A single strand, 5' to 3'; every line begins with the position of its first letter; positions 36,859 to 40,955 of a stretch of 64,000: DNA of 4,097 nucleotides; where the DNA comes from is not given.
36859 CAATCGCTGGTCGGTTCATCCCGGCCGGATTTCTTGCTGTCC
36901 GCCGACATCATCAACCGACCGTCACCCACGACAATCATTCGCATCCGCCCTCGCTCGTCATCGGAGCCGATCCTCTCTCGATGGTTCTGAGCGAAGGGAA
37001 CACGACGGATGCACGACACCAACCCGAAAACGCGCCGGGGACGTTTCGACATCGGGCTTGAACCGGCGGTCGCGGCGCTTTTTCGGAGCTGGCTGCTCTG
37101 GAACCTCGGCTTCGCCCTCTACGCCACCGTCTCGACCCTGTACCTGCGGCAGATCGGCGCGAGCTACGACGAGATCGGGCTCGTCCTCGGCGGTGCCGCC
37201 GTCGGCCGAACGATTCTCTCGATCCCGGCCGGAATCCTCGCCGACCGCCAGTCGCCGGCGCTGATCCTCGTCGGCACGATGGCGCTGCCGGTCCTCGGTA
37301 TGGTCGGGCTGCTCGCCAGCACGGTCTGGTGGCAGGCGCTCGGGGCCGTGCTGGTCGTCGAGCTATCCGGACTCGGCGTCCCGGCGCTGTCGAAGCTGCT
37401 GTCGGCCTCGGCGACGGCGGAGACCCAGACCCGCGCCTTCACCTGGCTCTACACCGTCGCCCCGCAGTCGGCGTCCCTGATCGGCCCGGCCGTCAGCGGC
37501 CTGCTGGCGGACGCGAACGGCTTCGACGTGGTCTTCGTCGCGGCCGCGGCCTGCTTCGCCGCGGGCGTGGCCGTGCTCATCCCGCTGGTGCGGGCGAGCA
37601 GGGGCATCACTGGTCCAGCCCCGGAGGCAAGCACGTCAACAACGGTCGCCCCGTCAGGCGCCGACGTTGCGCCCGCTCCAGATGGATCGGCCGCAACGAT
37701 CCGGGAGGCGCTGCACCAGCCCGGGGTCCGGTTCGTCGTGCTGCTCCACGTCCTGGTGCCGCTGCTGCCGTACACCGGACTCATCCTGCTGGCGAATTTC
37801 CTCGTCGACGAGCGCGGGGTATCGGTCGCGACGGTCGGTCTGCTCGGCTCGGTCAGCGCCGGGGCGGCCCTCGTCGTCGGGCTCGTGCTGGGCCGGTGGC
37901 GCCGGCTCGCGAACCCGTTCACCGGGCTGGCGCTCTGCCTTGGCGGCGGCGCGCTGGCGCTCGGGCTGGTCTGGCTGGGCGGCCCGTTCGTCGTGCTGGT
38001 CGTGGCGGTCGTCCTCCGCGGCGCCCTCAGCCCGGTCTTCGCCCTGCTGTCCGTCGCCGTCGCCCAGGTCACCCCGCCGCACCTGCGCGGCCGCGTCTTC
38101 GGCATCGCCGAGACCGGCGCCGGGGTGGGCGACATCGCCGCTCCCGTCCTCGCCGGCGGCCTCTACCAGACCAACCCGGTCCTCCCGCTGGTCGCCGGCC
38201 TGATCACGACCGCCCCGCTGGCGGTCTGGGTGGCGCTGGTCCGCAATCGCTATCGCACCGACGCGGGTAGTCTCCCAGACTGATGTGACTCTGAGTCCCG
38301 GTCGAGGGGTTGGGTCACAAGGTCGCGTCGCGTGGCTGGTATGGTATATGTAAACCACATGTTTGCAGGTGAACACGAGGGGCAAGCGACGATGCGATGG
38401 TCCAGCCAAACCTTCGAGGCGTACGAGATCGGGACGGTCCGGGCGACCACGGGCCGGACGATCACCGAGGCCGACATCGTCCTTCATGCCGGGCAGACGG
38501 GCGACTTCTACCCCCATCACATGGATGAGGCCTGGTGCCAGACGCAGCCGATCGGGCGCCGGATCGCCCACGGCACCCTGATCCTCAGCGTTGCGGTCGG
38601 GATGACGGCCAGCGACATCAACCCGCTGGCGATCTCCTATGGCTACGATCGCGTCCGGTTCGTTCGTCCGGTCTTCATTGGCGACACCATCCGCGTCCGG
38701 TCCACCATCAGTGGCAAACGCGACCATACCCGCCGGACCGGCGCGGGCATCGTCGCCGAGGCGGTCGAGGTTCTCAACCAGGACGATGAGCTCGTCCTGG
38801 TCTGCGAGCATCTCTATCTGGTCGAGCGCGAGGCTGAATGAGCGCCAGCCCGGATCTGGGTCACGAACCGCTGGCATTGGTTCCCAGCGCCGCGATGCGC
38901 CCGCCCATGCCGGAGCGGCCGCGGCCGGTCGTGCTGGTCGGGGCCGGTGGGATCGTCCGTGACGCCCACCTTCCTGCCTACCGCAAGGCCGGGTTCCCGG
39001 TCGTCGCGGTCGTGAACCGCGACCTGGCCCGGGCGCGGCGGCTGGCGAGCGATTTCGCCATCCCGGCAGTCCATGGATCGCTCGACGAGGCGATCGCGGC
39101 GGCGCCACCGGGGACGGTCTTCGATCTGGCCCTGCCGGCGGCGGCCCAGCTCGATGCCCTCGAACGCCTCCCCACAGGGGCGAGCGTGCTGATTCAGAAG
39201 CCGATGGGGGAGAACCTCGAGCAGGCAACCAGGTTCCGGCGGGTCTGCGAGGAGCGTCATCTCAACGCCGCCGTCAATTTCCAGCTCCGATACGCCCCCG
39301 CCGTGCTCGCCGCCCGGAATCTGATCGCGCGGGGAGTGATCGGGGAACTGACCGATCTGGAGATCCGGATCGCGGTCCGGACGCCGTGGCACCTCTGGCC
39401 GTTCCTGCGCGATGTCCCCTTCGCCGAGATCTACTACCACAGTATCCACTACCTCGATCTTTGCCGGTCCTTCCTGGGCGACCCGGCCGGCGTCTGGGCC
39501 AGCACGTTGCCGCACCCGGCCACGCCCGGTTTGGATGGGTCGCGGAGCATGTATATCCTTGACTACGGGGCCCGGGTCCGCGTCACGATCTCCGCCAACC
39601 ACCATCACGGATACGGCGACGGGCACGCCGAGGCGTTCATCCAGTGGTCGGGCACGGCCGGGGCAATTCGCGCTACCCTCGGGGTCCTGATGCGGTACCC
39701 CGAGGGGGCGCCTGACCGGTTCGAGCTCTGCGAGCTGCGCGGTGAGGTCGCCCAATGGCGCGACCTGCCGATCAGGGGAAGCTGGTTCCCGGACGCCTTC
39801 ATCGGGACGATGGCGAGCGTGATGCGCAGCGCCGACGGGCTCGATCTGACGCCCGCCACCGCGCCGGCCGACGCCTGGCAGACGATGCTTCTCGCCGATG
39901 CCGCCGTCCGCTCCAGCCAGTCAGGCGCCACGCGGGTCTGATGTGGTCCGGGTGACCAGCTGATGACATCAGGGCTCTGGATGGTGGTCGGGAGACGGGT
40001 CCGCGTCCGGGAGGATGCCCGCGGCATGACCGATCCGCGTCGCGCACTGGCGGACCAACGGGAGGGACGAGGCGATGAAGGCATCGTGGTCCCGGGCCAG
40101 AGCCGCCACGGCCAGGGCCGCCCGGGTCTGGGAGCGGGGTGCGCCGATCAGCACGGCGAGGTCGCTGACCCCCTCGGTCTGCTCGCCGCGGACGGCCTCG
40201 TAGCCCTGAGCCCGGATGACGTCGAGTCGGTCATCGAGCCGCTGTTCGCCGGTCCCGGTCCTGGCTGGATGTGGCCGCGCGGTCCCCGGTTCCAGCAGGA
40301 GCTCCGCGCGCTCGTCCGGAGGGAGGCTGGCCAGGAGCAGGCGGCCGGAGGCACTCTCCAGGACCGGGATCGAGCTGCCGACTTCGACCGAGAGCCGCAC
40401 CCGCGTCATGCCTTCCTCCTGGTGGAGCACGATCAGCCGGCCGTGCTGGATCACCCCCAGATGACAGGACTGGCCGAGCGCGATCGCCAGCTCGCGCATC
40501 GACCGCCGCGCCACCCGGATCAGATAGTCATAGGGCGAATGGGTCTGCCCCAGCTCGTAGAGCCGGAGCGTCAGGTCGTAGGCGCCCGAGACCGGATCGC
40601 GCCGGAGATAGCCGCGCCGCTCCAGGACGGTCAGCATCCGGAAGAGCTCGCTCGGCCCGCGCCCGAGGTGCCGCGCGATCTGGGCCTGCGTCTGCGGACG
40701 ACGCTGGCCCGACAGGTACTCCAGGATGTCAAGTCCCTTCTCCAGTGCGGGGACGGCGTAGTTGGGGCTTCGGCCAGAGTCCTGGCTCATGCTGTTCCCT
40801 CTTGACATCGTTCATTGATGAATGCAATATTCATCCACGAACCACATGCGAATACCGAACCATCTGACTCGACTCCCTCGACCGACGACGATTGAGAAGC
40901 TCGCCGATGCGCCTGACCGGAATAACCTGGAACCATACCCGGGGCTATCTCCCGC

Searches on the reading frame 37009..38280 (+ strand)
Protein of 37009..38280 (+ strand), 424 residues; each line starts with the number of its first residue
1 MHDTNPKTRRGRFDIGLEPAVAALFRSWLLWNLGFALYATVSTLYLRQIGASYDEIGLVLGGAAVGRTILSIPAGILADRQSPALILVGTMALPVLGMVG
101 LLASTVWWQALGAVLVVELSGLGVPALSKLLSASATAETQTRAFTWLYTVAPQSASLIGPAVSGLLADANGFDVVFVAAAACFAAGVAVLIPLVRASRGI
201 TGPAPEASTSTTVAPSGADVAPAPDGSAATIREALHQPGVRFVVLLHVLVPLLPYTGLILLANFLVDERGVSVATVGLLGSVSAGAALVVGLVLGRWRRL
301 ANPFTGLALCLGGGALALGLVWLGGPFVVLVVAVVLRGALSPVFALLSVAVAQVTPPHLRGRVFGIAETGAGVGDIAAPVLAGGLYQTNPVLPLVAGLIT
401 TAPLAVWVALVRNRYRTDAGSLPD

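Call 20: search_protein_families(library=pfam, proteins=[window:37009-38280:+], max_evalue=0.00001)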
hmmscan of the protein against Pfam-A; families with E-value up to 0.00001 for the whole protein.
window:37009-38280:+ (424 aa): 1 family
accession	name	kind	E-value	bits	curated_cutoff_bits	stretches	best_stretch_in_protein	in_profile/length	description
PF07690.21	MFS_1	-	8e-36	124.1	33.4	2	34-379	11-347/347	Major Facilitator Superfamily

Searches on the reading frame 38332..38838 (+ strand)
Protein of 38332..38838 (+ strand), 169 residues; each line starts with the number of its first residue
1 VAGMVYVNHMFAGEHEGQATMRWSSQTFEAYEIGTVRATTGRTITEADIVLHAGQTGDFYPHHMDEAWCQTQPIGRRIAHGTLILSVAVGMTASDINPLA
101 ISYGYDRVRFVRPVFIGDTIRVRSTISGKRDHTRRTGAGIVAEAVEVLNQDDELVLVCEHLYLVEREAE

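Call 20: search_protein_families(library=pfam, proteins=[window:38332-38838:+], max_evalue=0.00001)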
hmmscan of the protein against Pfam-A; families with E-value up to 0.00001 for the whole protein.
window:38332-38838:+ (169 aa): 1 family
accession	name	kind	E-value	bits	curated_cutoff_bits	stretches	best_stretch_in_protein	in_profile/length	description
PF01575.25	MaoC_dehydratas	-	1.5e-23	83.2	27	1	34-139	7-113/123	MaoC like domain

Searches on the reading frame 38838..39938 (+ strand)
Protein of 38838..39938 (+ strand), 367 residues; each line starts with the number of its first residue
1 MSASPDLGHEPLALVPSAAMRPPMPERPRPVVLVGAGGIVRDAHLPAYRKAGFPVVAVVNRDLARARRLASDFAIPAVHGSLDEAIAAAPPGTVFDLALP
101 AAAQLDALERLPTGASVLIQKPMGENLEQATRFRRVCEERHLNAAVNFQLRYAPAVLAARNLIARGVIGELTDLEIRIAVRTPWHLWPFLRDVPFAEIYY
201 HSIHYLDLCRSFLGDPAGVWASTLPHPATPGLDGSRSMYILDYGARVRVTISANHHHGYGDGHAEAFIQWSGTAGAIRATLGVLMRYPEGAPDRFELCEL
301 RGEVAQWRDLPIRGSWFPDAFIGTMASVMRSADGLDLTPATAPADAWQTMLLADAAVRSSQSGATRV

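Call 20: search_protein_families(library=pfam, proteins=[window:38838-39938:+], max_evalue=0.00001)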
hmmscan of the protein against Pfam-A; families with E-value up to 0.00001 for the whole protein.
window:38838-39938:+ (367 aa): 2 families
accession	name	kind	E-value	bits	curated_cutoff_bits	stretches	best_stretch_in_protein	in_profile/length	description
PF01408.29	GFO_IDH_MocA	-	1.8e-08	35.5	24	1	31-148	3-120/120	Oxidoreductase family, NAD-binding Rossmann fold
PF22725.1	GFO_IDH_MocA_C3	-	1.7e-07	31.7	27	1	157-277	2-123/124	GFO/IDH/MocA C-terminal domain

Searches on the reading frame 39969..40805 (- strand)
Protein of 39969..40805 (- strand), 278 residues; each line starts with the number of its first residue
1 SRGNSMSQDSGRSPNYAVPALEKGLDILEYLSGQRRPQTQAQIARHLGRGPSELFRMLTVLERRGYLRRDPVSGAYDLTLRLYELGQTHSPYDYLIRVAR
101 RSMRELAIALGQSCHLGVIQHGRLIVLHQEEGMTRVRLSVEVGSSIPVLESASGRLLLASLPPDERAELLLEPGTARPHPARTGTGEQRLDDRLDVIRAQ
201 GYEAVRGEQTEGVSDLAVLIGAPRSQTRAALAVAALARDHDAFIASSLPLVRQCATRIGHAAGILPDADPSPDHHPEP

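Call 103: search_protein_families(library=pfam, proteins=[window:39969-40805:-], max_evalue=0.001)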
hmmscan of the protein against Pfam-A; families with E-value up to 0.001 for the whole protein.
window:39969-40805:- (278 aa): 5 families
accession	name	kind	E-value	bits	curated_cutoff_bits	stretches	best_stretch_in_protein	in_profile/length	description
PF01614.24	IclR_C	-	3.5e-25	89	24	1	95-258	9-172/174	Bacterial transcriptional regulator IclR C-terminal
PF09339.16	HTH_IclR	-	3.1e-17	62.5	22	1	20-71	1-52/52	IclR helix-turn-helix domain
PF12802.13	MarR_2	-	7.2e-06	26.5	27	1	26-70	9-55/61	MarR family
PF01047.28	MarR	-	3.8e-05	23.9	24.6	1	34-70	14-50/59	MarR family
PF13412.12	HTH_24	-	6.5e-05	22.9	21.9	0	24-68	5-48/48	Winged helix-turn-helix DNA-binding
